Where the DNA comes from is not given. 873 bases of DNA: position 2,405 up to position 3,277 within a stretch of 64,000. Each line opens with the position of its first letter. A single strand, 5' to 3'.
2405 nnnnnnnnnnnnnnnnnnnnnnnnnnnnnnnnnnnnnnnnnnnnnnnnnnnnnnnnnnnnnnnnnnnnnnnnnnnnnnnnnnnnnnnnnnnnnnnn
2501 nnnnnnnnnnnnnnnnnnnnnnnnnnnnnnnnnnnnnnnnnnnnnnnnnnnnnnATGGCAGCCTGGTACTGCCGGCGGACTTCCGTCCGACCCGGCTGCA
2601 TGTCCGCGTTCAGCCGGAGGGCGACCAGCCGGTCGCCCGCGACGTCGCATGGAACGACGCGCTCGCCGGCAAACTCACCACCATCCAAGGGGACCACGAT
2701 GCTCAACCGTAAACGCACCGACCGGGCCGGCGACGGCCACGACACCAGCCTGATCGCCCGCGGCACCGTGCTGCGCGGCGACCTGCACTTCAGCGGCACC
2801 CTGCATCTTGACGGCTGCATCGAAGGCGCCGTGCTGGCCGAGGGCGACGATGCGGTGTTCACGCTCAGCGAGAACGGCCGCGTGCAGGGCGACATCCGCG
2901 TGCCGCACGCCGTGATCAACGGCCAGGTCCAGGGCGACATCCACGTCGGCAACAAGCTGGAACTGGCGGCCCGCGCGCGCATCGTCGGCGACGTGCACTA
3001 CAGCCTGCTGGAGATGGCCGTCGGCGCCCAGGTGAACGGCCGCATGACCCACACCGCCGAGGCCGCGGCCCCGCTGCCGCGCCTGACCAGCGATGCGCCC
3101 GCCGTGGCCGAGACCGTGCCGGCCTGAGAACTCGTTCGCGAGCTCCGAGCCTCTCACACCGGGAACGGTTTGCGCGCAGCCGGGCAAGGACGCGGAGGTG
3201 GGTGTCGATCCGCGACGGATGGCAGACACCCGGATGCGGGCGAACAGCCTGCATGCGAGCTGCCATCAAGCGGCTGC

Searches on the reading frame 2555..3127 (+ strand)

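Call 53: search_protein_families(library=pfam, proteins=[window:2555-3127:+])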
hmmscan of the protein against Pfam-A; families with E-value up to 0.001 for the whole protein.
window:2555-3127:+ (190 aa): 1 family
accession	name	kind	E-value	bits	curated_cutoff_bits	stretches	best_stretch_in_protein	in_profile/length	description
PF04519.19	Bactofilin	-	6.8e-25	87.6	27.9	1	65-164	1-97/98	Polymer-forming cytoskeletal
